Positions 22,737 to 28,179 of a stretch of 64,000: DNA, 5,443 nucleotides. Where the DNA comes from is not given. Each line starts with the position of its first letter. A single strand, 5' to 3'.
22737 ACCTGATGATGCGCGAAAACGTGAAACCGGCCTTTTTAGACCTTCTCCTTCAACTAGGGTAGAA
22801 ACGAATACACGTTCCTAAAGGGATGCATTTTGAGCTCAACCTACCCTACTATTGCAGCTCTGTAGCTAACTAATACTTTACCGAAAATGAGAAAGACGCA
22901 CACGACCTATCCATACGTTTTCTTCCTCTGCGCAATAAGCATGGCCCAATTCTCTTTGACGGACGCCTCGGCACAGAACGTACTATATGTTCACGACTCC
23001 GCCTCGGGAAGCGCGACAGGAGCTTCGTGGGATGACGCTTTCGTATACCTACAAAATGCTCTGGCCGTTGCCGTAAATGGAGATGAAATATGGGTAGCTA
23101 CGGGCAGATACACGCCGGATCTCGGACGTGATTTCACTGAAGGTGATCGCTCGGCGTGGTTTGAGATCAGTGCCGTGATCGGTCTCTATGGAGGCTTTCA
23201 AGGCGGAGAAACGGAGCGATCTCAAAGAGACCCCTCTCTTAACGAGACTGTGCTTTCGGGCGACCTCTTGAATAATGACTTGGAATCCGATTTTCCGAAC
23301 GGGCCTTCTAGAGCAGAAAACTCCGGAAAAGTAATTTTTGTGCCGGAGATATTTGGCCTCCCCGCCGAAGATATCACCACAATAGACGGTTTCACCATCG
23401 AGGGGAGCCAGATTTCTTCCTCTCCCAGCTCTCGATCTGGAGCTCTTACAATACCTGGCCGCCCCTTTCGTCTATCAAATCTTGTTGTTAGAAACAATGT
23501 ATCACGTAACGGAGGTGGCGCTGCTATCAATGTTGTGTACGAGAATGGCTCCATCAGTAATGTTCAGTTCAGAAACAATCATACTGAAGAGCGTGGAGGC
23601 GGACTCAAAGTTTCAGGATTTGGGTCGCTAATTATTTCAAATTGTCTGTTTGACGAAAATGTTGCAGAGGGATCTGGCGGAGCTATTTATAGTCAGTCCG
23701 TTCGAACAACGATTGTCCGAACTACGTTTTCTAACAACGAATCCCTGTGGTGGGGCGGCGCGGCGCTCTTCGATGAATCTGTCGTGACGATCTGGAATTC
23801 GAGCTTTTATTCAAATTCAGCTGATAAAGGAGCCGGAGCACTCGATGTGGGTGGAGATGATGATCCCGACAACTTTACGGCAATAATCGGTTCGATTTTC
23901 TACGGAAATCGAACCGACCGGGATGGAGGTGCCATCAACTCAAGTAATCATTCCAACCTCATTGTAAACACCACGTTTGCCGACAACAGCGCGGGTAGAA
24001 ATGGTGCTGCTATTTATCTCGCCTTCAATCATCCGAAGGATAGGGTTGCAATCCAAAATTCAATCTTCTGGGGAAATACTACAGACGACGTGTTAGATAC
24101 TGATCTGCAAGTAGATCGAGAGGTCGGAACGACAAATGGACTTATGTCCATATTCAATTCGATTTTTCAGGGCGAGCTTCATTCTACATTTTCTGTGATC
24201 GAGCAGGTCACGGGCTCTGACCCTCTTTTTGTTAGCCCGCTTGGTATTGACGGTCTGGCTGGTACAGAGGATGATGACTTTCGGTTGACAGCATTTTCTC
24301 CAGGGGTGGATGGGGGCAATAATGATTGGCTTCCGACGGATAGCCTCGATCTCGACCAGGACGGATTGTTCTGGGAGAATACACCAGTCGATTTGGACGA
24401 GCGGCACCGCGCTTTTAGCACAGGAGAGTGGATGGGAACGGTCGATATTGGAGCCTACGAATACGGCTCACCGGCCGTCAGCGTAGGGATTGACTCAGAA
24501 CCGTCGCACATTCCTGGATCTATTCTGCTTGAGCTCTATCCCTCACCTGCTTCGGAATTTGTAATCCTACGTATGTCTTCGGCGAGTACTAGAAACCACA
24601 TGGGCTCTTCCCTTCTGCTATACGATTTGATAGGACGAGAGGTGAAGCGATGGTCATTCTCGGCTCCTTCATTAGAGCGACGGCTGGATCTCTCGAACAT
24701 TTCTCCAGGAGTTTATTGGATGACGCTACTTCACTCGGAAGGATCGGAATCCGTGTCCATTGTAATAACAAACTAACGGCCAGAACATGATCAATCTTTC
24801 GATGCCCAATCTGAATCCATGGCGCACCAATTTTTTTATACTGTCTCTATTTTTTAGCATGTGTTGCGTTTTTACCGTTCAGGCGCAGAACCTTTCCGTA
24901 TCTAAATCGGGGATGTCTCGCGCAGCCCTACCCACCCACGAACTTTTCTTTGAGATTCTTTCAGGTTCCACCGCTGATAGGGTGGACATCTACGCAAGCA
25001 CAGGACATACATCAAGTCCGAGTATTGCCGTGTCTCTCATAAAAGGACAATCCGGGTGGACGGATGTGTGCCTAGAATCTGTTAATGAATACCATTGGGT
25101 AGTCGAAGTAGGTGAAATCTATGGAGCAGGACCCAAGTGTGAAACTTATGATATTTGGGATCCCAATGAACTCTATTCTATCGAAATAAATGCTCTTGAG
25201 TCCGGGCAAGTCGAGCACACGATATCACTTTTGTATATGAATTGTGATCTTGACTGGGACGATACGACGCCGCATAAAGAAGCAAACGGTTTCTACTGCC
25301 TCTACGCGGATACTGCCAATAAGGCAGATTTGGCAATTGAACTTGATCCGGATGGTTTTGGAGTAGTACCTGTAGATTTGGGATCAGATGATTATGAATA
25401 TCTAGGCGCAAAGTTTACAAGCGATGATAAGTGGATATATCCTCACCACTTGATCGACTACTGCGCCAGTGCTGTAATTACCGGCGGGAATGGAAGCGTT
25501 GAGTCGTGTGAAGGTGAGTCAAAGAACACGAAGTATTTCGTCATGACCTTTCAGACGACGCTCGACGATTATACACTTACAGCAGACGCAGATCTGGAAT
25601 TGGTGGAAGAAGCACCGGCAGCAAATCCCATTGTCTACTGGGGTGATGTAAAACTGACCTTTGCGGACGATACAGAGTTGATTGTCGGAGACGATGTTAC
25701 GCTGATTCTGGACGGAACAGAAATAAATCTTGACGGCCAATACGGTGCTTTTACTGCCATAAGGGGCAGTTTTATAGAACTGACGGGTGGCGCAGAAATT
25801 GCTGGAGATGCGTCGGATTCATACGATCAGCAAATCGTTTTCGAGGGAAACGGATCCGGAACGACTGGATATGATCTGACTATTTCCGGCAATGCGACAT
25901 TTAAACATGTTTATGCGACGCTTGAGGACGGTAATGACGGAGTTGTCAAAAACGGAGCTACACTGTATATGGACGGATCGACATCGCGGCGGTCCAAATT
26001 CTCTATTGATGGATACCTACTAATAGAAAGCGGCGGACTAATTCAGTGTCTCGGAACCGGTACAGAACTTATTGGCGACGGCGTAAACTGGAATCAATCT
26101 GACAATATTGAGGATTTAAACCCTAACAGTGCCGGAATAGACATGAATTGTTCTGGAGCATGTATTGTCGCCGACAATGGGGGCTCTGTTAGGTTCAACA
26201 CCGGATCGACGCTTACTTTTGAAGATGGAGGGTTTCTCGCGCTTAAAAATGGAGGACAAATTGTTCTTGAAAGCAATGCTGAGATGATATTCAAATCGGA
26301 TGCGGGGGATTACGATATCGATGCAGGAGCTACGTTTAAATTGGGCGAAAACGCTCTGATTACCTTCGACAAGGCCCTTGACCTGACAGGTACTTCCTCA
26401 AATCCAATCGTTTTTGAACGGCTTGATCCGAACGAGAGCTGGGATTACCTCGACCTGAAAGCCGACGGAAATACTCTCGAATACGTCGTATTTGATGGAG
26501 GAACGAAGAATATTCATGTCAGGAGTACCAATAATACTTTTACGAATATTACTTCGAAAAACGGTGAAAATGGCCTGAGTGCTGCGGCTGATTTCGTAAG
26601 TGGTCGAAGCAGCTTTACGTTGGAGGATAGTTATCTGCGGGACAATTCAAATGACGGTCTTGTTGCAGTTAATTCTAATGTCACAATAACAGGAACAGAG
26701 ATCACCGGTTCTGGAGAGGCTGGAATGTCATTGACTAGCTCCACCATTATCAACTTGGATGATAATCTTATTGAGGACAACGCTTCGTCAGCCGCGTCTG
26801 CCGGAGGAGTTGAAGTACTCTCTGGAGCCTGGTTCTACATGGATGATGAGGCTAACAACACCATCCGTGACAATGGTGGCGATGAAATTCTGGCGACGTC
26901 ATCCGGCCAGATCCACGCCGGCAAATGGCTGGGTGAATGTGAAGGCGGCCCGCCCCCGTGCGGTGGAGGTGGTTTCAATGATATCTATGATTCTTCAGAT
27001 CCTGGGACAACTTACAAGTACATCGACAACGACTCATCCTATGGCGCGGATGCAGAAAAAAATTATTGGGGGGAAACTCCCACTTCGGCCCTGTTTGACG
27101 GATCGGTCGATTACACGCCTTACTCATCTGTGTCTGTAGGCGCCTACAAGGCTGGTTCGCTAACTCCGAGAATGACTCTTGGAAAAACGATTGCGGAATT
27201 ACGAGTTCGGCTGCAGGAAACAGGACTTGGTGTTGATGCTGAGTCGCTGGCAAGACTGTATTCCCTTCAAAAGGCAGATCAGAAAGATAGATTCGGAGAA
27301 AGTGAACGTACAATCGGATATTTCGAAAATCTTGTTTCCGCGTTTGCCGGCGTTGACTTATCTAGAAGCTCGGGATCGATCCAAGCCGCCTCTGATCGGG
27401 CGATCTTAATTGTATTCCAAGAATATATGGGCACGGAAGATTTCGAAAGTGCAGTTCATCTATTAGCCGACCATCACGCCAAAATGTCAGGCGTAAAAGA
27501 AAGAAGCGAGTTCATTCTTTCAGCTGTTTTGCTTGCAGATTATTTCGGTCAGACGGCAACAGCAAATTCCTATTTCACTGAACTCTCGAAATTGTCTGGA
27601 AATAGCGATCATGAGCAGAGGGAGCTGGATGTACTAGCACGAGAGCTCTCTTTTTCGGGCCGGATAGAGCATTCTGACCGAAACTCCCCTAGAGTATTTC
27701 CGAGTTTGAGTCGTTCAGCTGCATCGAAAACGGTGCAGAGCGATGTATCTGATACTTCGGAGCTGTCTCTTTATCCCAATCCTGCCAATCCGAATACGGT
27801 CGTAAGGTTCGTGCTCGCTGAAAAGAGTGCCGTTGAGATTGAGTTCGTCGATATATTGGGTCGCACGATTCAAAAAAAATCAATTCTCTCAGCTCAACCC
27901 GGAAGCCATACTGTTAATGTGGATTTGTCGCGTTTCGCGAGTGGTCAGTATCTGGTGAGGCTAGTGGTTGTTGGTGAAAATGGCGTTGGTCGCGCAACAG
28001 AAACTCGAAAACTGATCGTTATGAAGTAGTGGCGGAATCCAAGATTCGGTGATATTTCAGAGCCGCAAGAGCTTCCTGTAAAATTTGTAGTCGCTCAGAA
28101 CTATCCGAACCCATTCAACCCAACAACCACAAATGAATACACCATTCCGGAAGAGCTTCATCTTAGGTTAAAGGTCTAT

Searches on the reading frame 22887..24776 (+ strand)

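Call 25: search_protein_families(library=pfam, proteins=[window:22887-24776:+], max_evalue=0.01)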
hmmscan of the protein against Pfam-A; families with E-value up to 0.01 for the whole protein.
window:22887-24776:+ (629 aa): 2 families
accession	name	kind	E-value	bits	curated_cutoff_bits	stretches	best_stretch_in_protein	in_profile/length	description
PF02415.23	Chlam_PMP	-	2.3e-15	55.5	20.6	1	252-270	1-19/19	Chlamydia polymorphic membrane protein (Chlamydia_PMP) repeat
PF18962.6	Por_Secre_tail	-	6.8e-07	29.9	27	1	550-626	1-74/75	Secretion system C-terminal sorting domain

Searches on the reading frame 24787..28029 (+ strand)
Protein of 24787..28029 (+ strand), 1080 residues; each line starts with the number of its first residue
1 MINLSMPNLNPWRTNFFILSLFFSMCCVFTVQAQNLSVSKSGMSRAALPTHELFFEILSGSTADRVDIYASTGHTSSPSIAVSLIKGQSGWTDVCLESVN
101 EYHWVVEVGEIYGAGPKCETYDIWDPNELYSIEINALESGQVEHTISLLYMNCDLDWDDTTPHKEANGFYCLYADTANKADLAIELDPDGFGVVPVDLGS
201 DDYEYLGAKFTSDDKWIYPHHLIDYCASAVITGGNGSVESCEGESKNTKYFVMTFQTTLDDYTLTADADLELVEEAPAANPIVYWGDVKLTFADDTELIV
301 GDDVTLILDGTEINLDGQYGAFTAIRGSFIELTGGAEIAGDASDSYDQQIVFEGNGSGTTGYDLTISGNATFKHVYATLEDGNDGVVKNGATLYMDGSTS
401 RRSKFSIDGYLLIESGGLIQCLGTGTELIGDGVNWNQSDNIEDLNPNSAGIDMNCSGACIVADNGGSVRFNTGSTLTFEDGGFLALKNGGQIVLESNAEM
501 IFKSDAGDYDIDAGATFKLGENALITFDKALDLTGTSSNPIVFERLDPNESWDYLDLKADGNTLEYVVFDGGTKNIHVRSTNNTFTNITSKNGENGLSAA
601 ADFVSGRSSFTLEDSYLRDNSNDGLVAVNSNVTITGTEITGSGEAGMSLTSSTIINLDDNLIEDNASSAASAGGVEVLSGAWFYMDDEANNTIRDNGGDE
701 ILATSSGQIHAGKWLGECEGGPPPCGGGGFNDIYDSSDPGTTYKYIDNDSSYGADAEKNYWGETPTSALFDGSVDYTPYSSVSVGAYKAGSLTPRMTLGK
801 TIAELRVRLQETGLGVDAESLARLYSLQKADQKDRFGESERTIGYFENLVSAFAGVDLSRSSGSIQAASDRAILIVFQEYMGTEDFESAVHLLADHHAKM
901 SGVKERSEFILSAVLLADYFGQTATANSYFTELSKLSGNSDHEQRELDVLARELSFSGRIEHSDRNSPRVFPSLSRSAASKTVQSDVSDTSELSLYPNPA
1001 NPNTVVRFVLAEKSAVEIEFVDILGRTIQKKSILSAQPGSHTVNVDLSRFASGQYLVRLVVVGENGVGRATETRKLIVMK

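Call 25: search_protein_families(library=pfam, proteins=[window:24787-28029:+], max_evalue=0.01)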
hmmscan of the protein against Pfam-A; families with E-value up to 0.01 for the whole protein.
window:24787-28029:+ (1080 aa): 3 families
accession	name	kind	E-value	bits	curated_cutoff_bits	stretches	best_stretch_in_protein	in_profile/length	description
PF13229.12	Beta_helix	-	1.9e-09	37.8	25.9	1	559-707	7-148/158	Right handed beta helix region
PF18962.6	Por_Secre_tail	-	1.5e-08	35.2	27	1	995-1059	1-62/75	Secretion system C-terminal sorting domain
PF05048.19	NosD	-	0.00034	20.6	23.6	1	558-668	45-152/212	Periplasmic copper-binding protein (NosD)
